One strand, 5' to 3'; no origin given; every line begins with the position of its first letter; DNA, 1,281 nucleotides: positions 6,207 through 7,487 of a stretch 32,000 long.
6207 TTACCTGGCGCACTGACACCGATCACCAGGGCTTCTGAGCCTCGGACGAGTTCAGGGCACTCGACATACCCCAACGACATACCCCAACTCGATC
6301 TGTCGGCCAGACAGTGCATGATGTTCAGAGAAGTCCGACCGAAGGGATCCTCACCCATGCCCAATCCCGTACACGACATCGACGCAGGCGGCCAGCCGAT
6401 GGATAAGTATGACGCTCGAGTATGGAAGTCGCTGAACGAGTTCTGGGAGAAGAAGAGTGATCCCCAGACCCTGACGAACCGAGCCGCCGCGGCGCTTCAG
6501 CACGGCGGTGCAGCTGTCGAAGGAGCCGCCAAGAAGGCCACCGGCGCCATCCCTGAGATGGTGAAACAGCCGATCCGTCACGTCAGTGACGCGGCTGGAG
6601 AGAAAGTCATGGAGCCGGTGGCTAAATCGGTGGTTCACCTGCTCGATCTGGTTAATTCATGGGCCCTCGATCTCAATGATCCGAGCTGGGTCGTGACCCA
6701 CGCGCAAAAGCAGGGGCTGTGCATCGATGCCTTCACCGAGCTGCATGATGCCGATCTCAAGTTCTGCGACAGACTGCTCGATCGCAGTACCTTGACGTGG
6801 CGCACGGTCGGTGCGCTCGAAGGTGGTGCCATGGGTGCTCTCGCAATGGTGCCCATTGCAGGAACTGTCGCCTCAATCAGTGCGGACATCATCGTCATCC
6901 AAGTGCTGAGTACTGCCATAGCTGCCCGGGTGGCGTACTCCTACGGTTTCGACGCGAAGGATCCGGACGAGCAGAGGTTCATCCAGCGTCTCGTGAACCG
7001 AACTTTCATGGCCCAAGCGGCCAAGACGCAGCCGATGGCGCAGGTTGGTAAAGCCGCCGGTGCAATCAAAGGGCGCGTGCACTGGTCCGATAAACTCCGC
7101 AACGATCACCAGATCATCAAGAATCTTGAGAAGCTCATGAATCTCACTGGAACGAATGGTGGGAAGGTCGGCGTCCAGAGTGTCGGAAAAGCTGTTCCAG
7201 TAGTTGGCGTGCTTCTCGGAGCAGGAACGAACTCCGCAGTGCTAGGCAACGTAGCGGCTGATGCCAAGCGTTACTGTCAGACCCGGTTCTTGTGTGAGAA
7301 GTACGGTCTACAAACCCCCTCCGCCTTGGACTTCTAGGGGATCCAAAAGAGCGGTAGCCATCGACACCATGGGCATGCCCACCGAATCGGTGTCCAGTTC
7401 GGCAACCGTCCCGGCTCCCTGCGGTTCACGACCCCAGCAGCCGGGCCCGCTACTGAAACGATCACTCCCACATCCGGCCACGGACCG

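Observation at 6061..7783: Perfect 51-bp inverted repeats bracket a low-GC EcsC-family gene with no transposase; polarity is ambiguous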

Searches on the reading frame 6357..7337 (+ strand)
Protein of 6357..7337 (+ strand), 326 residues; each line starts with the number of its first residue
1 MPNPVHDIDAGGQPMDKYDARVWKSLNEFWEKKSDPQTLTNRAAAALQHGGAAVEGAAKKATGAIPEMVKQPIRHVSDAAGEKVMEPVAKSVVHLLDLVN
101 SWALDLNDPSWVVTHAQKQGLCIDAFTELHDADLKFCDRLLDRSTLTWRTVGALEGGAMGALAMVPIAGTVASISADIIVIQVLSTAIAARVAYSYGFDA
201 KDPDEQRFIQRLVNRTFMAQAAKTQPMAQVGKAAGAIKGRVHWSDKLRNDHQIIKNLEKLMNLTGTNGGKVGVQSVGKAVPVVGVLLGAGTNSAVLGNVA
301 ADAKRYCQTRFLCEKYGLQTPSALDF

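Call 10: search_protein_families(library=pfam, proteins=[window:6357-7334:+], max_evalue=0.01)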
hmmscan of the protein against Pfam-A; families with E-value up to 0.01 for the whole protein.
window:6357-7334:+ (326 aa): 1 family
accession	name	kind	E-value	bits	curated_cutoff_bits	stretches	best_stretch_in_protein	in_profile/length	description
PF12787.12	EcsC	-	4.3e-16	59.8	30.4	1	61-312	17-240/240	EcsC protein family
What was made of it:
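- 6357..7337 (+): Passenger gene: an EcsC-family protein of 326 aa, intact. PF12787 E=4.3e-16 (call 10).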

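Call 14: find_homologous_proteins(query=window:6357-7334:+)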
Query window:6357-7334:+ (326 aa): 414 proteins with E <= 0.001 among 5230 candidates; the best 120 are listed.
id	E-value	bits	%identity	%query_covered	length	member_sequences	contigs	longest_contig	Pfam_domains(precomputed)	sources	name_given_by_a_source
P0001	5.5e-214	727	100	100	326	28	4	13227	PF12787.13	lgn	-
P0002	4.5e-164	564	77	100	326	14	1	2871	PF12787.13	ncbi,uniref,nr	ncbi:MAG: EcsC family protein [Acidipropionibacterium jensenii]|uniref:EcsC family protein n=1 Tax=A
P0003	2.5e-152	525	74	99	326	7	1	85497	PF12787.13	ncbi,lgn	-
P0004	2.9e-150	518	73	99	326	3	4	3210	PF12787.13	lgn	-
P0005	2.2e-141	489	68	99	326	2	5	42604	PF12787.13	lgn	-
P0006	1.4e-125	437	63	95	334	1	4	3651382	PF12787.13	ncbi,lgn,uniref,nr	ncbi:EcsC family protein [Acidipropionibacterium acidipropionici]|uniref:EcsC family protein n=1 Tax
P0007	7.4e-120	418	61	95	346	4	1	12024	PF12787.13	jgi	-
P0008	1.1e-118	414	60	96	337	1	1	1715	PF12787.13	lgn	-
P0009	2.0e-118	414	60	96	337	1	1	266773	PF12787.13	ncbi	ncbi:EcsC family protein [Pseudarthrobacter sp. MDT1-22]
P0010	5.9e-118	412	61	96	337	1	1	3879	PF12787.13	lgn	-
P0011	9.0e-118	411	58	96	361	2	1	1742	PF12787.13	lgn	-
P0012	9.9e-118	411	59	96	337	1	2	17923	PF12787.13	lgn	-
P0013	1.0e-117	411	60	96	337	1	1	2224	PF12787.13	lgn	-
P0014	1.4e-117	411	59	96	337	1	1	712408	PF12787.13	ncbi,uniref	ncbi:EcsC family protein [Streptomyces sp. NPDC090045]|uniref:EcsC family protein n=1 Tax=Streptomyc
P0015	2.8e-117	410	59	96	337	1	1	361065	PF12787.13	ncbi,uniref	ncbi:EcsC family protein [Streptomyces sp. NPDC091273]|uniref:EcsC family protein n=1 Tax=Streptomyc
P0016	2.9e-117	410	59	96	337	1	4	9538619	PF12787.13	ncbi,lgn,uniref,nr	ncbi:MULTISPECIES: EcsC family protein [unclassified Streptomyces]|uniref:EcsC family protein n=1 Ta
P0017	3.0e-117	410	60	96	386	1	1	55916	PF12787.13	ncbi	ncbi:EcsC family protein [Streptomyces sp. NPDC008238]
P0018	3.9e-117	409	59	96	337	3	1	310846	PF12787.13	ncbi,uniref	ncbi:EcsC family protein [Streptomyces canus]|uniref:EcsC family protein n=1 Tax=Streptomyces canus 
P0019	4.6e-117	409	59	99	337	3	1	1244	PF12787.13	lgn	-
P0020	8.4e-117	408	58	96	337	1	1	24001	PF12787.13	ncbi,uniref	ncbi:EcsC family protein [Streptomyces sp. NPDC057705]|uniref:EcsC family protein n=1 Tax=Streptomyc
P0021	1.0e-116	408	59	96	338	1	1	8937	PF12787.13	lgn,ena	-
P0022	1.0e-116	408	59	96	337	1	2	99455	PF12787.13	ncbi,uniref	ncbi:EcsC family protein [Streptomyces sp. NPDC040724]|uniref:EcsC family protein n=1 Tax=unclassifi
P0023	2.4e-116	407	59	95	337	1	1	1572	PF12787.13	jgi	jgi:hypothetical protein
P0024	2.9e-116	406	59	98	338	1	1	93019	PF12787.13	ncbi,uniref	ncbi:EcsC family protein [Streptomyces sp. NPDC060194]|uniref:EcsC family protein n=1 Tax=Streptomyc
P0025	3.1e-116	406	59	96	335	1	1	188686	PF12787.13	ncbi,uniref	ncbi:EcsC family protein [Streptomyces sp. NPDC091416]|uniref:EcsC family protein n=1 Tax=Streptomyc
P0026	5.3e-116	406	59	95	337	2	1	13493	PF12787.13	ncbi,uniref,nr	ncbi:EcsC family protein [Pseudarthrobacter sp. AB1]|uniref:EcsC family protein n=1 Tax=Pseudarthrob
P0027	6.2e-116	405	58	97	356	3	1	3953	PF12787.13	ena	-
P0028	6.8e-116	405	59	95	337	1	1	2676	PF12787.13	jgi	jgi:hypothetical protein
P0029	7.7e-116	405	58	97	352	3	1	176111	PF12787.13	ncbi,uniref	ncbi:hypothetical protein GCM10009759_20180 [Kitasatospora saccharophila]|uniref:EcsC family protein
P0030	1.2e-115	404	59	95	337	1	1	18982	PF12787.13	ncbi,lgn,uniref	ncbi:EcsC family protein [Streptomyces sp. NPDC005181]|uniref:EcsC family protein n=1 Tax=Streptomyc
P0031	1.4e-115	404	59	95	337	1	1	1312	PF12787.13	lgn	-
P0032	1.4e-115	404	58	96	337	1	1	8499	PF12787.13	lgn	-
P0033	1.5e-115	404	59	96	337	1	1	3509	PF12787.13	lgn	-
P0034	1.6e-115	404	59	96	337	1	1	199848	PF12787.13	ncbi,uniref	ncbi:EcsC family protein [Streptomyces sp. NPDC050528]|uniref:EcsC family protein n=1 Tax=Streptomyc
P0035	1.7e-115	404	58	96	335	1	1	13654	PF12787.13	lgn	-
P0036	1.7e-115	404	59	96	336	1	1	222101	PF12787.13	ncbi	ncbi:EcsC family protein [Streptomyces sp. NPDC054961]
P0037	1.9e-115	404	57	99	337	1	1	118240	PF12787.13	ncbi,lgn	ncbi:EcsC family protein [Streptomyces sp. NPDC005148]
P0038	2.0e-115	404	58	96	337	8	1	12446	PF12787.13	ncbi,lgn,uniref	ncbi:EcsC family protein [Streptomyces sp. NPDC047976]|uniref:EcsC family protein n=1 Tax=Streptomyc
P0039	2.9e-115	403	58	96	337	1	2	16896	PF12787.13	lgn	-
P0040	3.1e-115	403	58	96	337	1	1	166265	PF12787.13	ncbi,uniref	ncbi:EcsC family protein [Streptomyces sp. NPDC017202]|uniref:EcsC family protein n=1 Tax=Streptomyc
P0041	3.2e-115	403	59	96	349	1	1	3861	PF12787.13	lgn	-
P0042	3.3e-115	403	58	96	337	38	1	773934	PF12787.13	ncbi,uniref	ncbi:EcsC family protein [Streptomyces sp. NPDC050625]|uniref:EcsC family protein n=1 Tax=Streptomyc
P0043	3.6e-115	403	59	95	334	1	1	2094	PF12787.13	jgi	jgi:hypothetical protein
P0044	4.6e-115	403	58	96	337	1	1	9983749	PF12787.13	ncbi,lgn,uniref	ncbi:EcsC family protein [Streptomyces sp. NBC_00366]|uniref:EcsC family protein n=1 Tax=Streptomyce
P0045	5.1e-115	402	61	95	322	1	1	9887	PF12787.13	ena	-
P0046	5.6e-115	402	58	96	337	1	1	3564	PF12787.13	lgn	-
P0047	5.6e-115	402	58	96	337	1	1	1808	PF12787.13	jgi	jgi:EcsC protein family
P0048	5.7e-115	402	58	96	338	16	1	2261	PF12787.13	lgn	-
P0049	6.7e-115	402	58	96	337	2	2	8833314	PF12787.13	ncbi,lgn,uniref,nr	ncbi:EcsC family protein [Streptomyces sp. NBC_00690]|uniref:EcsC family protein n=1 Tax=Streptomyce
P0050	7.6e-115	402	59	95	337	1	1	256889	PF12787.13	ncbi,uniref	ncbi:EcsC family protein [Streptomyces clavifer]|uniref:EcsC family protein n=1 Tax=Streptomyces cla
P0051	7.7e-115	402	58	96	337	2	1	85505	PF12787.13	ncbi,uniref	ncbi:EcsC family protein [Actinacidiphila glaucinigra]|uniref:EcsC family protein n=1 Tax=Actinacidi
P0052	7.9e-115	402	57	96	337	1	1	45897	PF12787.13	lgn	-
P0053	8.1e-115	402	58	96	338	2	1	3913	PF12787.13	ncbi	-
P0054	8.6e-115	402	58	96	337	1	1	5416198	PF12787.13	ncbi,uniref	ncbi:EcsC family protein [Streptomyces sp. B21-083]|uniref:EcsC family protein n=1 Tax=Streptomyces 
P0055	9.0e-115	402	58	95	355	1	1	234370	PF12787.13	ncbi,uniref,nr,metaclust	ncbi:EcsC family protein [Kitasatospora phosalacinea]|uniref:EcsC family protein n=1 Tax=Kitasatospo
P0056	1.0e-114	401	59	95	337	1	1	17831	PF12787.13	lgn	-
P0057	1.1e-114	401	58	95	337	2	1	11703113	PF12787.13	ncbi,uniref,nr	ncbi:EcsC family protein [Streptomyces sp. Ag82_O1-15]|uniref:EcsC family protein n=1 Tax=Streptomyc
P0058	1.1e-114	401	58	95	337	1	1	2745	PF12787.13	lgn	-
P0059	1.1e-114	401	58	96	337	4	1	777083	PF12787.13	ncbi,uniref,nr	ncbi:EcsC family protein [Streptomyces pseudovenezuelae]|uniref:EcsC family protein n=1 Tax=Streptom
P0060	1.3e-114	401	58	95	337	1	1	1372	PF12787.13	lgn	-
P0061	1.3e-114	401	59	95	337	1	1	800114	PF12787.13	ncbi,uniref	ncbi:EcsC family protein [Streptomyces clavifer]|uniref:EcsC family protein n=1 Tax=Streptomyces cla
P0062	1.4e-114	401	57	96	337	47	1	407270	PF12787.13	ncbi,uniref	ncbi:EcsC family protein [Streptomyces sp. NPDC050164]|uniref:EcsC family protein n=1 Tax=Streptomyc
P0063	1.7e-114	401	58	96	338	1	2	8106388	PF12787.13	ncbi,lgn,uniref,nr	ncbi:EcsC family protein [Streptomyces sp. NBC_00820]|uniref:EcsC family protein n=1 Tax=Streptomyce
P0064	1.9e-114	400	59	96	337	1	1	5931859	PF12787.13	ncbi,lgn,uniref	ncbi:EcsC family protein [Streptomyces sp. HK10]|uniref:EcsC family protein n=1 Tax=Streptomyces sp.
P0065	2.0e-114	400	57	96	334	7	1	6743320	PF12787.13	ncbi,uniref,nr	ncbi:EcsC family protein [Solwaraspora sp. WMMA2065]|uniref:EcsC family protein n=1 Tax=Solwaraspora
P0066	2.3e-114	400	57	99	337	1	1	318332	PF12787.13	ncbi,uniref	ncbi:EcsC family protein [Streptomyces sp. NPDC051217]|uniref:EcsC family protein n=1 Tax=Streptomyc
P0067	2.7e-114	400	57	96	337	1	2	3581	PF12787.13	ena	-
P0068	2.8e-114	400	57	96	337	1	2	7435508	PF12787.13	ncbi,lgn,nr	ncbi:EcsC family protein [Streptomyces cellulosae]|nr:EcsC family protein [Streptomyces cellulosae]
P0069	3.1e-114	400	58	96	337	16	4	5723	PF12787.13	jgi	-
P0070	3.5e-114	400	58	96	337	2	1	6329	PF12787.13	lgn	-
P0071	3.7e-114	400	56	99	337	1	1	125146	PF12787.13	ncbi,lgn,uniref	ncbi:EcsC family protein [Actinacidiphila sp. bgisy160]|uniref:EcsC family protein n=1 Tax=Actinacid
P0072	4.3e-114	399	58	95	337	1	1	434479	PF12787.13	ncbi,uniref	ncbi:EcsC family protein [Streptomyces sp. NPDC088766]|uniref:EcsC family protein n=1 Tax=Streptomyc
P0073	4.5e-114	399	59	95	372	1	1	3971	PF12787.13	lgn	-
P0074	4.5e-114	399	58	96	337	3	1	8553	PF12787.13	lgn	-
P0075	4.9e-114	399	58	95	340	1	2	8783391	PF12787.13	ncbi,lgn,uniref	ncbi:EcsC family protein [Streptomyces sp. NBC_00210]|uniref:EcsC family protein n=1 Tax=Streptomyce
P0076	5.0e-114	399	57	96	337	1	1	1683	PF12787.13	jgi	jgi:hypothetical protein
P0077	5.2e-114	399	58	96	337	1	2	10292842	PF12787.13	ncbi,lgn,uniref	ncbi:EcsC family protein [Streptomyces sp. NBC_00649]|uniref:EcsC family protein n=1 Tax=Streptomyce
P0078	5.7e-114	399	58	95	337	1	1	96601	PF12787.13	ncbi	ncbi:EcsC family protein [Streptomyces sp. NPDC003522]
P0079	5.8e-114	399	58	96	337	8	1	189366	PF12787.13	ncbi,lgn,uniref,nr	ncbi:EcsC protein family protein [Actinacidiphila alni]|uniref:EcsC protein family protein n=2 Tax=A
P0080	5.9e-114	399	58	95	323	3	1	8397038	PF12787.13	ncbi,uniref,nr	ncbi:EcsC family protein [Streptomyces sp. NBC_01476]|uniref:EcsC family protein n=1 Tax=Streptomyce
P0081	5.9e-114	399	57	96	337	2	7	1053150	PF12787.13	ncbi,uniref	ncbi:EcsC family protein [Streptomyces sp. NPDC059076]|uniref:EcsC family protein n=1 Tax=unclassifi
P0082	6.1e-114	399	58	96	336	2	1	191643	PF12787.13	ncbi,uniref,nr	ncbi:EcsC family protein [Paeniglutamicibacter terrestris]|uniref:EcsC family protein n=1 Tax=Paenig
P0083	6.2e-114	399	57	96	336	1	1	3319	PF12787.13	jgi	jgi:hypothetical protein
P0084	6.3e-114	399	57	96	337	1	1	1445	PF12787.13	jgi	jgi:hypothetical protein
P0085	6.4e-114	399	59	95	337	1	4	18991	PF12787.13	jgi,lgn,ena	-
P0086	6.7e-114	399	56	99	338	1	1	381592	PF12787.13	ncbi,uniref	ncbi:EcsC family protein [Streptomyces sp. NPDC048556]|uniref:EcsC family protein n=1 Tax=Streptomyc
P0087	7.5e-114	399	56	98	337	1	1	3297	PF12787.13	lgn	-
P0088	8.2e-114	398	54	99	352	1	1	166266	PF12787.13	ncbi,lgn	ncbi:EcsC family protein [Streptomyces sp. NPDC002309]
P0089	9.7e-114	398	57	96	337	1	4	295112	PF12787.13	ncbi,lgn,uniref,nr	ncbi:EcsC family protein [Streptomyces calvus]|uniref:EcsC family protein n=1 Tax=Streptomyces calvu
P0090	1.1e-113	398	58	95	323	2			PF12787.13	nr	nr:EcsC family protein [Micrococcus sp. TA1]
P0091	1.2e-113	398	57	99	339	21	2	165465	PF12787.13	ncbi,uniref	ncbi:EcsC family protein [Streptomyces cyaneofuscatus]|uniref:EcsC family protein n=1 Tax=Streptomyc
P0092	1.2e-113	398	59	96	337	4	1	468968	PF12787.13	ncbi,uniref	ncbi:EcsC family protein [Streptomyces cinereoruber]|uniref:EcsC family protein n=1 Tax=Streptomyces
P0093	1.3e-113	398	57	96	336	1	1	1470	PF12787.13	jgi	jgi:hypothetical protein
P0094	1.4e-113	398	58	96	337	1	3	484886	PF12787.13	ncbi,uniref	ncbi:EcsC family protein [Streptomyces anulatus]|uniref:EcsC family protein n=1 Tax=Streptomyces glo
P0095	1.5e-113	398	57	96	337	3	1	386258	PF12787.13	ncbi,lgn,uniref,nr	ncbi:EcsC family protein [Arthrobacter sp. AFG20]|uniref:EcsC family protein n=1 Tax=Arthrobacter sp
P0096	1.6e-113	397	59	95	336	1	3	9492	PF12787.13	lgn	-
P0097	2.1e-113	397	58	95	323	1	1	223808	PF12787.13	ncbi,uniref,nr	ncbi:EcsC family protein [Streptomyces sp. 1-11]|uniref:EcsC family protein n=1 Tax=Streptomyces sp.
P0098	2.2e-113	397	59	95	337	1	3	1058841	PF12787.13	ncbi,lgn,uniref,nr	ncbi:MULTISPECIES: EcsC family protein [Streptomyces]|uniref:Uncharacterized protein (DUF697 family)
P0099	2.3e-113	397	59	95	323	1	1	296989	PF12787.13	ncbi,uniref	ncbi:EcsC family protein [Streptomyces sp. NPDC013313]|uniref:EcsC family protein n=1 Tax=Streptomyc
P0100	2.3e-113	397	58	96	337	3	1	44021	PF12787.13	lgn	-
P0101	2.6e-113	397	57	98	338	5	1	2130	PF12787.13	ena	-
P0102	2.8e-113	397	59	95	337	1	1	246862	PF12787.13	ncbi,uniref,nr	ncbi:EcsC family protein [Streptomyces sp. NRRL S-455]|uniref:EcsC family protein n=1 Tax=Streptomyc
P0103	3.0e-113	397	59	95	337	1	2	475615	PF12787.13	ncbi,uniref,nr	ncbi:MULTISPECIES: EcsC family protein [unclassified Streptomyces]|uniref:EcsC family protein n=1 Ta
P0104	3.0e-113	397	58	95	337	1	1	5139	PF12787.13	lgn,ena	-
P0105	3.1e-113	397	57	98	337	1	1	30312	PF12787.13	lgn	-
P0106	3.1e-113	396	57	96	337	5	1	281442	PF12787.13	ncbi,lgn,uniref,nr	ncbi:EcsC family protein [Streptomyces sp. MA15]|uniref:EcsC family protein n=1 Tax=Streptomyces sp.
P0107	3.4e-113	396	57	96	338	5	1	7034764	PF12787.13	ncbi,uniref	ncbi:EcsC family protein [Micromonospora vinacea]|uniref:EcsC family protein n=1 Tax=Micromonospora 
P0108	3.5e-113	396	58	95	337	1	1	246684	PF12787.13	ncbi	ncbi:EcsC family protein [Streptomyces sp. NPDC054802]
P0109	3.8e-113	396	57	96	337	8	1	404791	PF12787.13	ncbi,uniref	ncbi:EcsC family protein [Streptomyces sp. NPDC048110]|uniref:EcsC family protein n=1 Tax=Streptomyc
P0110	4.0e-113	396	58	94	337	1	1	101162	PF12787.13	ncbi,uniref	ncbi:EcsC family protein [Streptomyces niveus]|uniref:EcsC family protein n=1 Tax=Streptomyces niveu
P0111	4.3e-113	396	58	95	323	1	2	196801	PF12787.13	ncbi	ncbi:EcsC family protein [Streptomyces sp. NPDC004596]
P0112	4.4e-113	396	57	95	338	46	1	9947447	PF12787.13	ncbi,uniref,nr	ncbi:EcsC family protein [Streptomyces roseirectus]|uniref:EcsC family protein n=1 Tax=Streptomyces 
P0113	4.5e-113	396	57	96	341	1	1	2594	PF12787.13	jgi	-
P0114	4.6e-113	396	57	95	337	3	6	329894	PF12787.13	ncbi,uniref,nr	ncbi:hypothetical protein DLE01_09140 [Streptomyces sp. FT05W]|uniref:EcsC family protein n=1 Tax=[K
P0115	5.3e-113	396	56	96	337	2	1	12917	PF12787.13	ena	-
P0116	5.8e-113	396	58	96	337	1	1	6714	PF12787.13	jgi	jgi:hypothetical protein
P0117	7.3e-113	395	56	95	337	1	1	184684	PF12787.13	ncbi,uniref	ncbi:EcsC family protein [Streptomyces goshikiensis]|uniref:EcsC family protein n=1 Tax=Streptomyces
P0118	7.3e-113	395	56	99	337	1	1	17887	PF12787.13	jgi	jgi:hypothetical protein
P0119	7.5e-113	395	57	99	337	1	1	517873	PF12787.13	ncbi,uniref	ncbi:EcsC family protein [Streptomyces sp. NPDC047000]|uniref:EcsC family protein n=1 Tax=Streptomyc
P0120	7.9e-113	395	57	96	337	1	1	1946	PF12787.13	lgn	-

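Call 15: find_encoding_contigs(protein=P0001, flank=10000, max_places=10)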
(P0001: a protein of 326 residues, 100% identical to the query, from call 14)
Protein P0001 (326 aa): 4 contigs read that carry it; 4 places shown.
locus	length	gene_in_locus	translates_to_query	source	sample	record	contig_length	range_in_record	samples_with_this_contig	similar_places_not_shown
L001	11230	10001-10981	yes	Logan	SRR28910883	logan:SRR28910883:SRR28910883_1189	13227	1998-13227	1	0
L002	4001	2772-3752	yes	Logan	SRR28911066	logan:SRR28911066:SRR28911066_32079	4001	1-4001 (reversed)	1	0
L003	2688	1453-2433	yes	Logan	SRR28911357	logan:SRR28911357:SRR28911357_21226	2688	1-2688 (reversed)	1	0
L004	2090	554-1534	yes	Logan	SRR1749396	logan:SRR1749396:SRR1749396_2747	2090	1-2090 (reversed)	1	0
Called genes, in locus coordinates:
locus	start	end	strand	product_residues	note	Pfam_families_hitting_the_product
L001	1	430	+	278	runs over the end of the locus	PF00005:ABC_tran, PF13304:AAA_21 (faint)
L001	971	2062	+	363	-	PF01208:URO-D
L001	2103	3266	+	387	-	PF13433:Peripla_BP_5, PF13458:Peripla_BP_6, PF01094:ANF_receptor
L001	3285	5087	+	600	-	PF02653:BPD_transp_2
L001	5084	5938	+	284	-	PF13191:AAA_16 (faint), PF13476:AAA_23 (weak), PF00005:ABC_tran, PF13304:AAA_21 (faint), PF12399:BCA_ABC_TP_C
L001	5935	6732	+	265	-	PF00005:ABC_tran, PF13304:AAA_21 (weak)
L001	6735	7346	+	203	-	-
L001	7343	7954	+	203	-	PF02627:CMD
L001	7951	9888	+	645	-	PF13454:NAD_binding_9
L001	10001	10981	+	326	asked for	PF12787:EcsC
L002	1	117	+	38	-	?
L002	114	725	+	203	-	PF02627:CMD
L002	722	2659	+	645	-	PF13454:NAD_binding_9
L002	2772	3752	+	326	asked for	PF12787:EcsC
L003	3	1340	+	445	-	?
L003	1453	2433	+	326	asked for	PF12787:EcsC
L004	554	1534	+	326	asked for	PF12787:EcsC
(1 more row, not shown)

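Call 16: find_encoding_contigs(protein=P0003, flank=8000, max_places=6)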
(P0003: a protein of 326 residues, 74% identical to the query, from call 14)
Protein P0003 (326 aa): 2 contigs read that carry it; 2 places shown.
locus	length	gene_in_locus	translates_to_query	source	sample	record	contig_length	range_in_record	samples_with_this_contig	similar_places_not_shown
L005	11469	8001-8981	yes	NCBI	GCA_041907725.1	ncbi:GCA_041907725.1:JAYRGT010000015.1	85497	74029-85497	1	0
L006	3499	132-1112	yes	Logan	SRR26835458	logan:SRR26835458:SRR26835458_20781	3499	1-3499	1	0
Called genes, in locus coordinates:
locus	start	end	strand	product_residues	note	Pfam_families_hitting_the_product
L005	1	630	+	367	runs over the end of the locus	PF01546:Peptidase_M20, PF07687:M20_dimer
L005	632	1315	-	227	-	PF02308:MgtC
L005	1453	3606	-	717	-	PF16875:Glyco_hydro_36N, PF02065:Melibiase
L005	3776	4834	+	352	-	PF00356:LacI, PF00532:Peripla_BP_1, PF13407:Peripla_BP_4, PF13377:Peripla_BP_3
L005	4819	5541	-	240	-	PF03009:GDPD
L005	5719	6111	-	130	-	-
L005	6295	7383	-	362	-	PF00561:Abhydrolase_1 (weak), PF01674:Lipase_2, PF02089:Palm_thioest (weak)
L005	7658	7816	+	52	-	-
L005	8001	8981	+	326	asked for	PF12787:EcsC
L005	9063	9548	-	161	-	PF13673:Acetyltransf_10 (faint), PF13508:Acetyltransf_7 (weak)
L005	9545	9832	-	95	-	PF08681:TacA1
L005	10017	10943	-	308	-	PF08240:ADH_N (weak), PF00107:ADH_zinc_N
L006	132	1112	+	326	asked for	PF12787:EcsC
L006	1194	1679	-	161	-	PF13673:Acetyltransf_10 (faint), PF13508:Acetyltransf_7 (weak)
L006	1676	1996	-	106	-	PF08681:TacA1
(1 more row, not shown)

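Call 38: search_protein_families(library=ncbifam, proteins=[window:6357-7334:+], max_evalue=0.001)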
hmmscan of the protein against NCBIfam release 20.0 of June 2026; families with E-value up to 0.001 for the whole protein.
window:6357-7334:+ (326 aa): 0 families

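Call 46: list_cluster_members(proteins=[L001:7951-9885:+, L001:2103-3263:+, L012:7424-8650:+, P0001, L009:897-1802:+, L005:10017-10940:-])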
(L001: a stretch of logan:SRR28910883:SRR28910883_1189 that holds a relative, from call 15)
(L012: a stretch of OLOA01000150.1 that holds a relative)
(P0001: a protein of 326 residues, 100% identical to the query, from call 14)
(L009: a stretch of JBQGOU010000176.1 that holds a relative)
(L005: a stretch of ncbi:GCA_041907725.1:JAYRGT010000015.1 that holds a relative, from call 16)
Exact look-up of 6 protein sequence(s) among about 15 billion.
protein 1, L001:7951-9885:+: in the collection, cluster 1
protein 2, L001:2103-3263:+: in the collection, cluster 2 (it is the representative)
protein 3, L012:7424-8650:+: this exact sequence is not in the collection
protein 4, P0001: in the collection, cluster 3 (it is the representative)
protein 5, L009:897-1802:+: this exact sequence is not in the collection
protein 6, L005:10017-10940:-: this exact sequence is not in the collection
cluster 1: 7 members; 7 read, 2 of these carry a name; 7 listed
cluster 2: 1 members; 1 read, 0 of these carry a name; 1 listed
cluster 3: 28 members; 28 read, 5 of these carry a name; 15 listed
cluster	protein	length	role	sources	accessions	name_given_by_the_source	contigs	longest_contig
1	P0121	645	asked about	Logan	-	-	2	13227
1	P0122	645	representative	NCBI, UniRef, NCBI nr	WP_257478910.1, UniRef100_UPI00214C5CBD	FAD/NAD(P)-binding protein [Acidipropionibacterium jensenii] | FAD/NAD(P)-binding protein n=1 Tax=Acidipropionibacterium jensenii TaxID=1749 ...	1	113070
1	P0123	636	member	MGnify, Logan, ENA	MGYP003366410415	CR=1 FL=1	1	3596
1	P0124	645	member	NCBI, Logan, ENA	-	-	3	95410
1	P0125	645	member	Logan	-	-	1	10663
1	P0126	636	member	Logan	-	-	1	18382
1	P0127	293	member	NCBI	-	-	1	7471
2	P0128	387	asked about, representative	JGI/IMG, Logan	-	-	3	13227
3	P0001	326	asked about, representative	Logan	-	-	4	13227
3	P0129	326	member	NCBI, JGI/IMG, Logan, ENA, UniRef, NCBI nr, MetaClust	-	-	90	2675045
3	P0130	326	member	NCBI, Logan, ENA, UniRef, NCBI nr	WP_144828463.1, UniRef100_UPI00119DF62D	EcsC family protein [Kocuria rhizophila] | EcsC family protein n=1 Tax=Kocuria rhizophila TaxID=72000 RepID=UPI00119DF62D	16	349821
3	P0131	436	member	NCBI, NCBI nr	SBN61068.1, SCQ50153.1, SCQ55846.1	Hypothetical protein PFR_JS13-2_2135 [Propionibacterium freudenreichii] | Hypothetical protein PFR_JS11_2146 [Propionibacterium freudenreichii]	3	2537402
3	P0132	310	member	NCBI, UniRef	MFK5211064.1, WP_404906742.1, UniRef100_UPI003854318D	EcsC family protein [Propionibacterium freudenreichii] | EcsC family protein n=1 Tax=Propionibacterium freudenreichii TaxID=1744 ...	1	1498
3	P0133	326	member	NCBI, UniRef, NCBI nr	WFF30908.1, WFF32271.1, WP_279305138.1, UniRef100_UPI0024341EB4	EcsC family protein [Propionibacterium freudenreichii] | EcsC family protein n=1 Tax=Propionibacterium freudenreichii TaxID=1744 ...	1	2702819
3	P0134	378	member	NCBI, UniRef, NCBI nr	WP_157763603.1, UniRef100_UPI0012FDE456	EcsC family protein [Propionibacterium freudenreichii] | EcsC family protein n=1 Tax=Propionibacterium freudenreichii TaxID=1744 ...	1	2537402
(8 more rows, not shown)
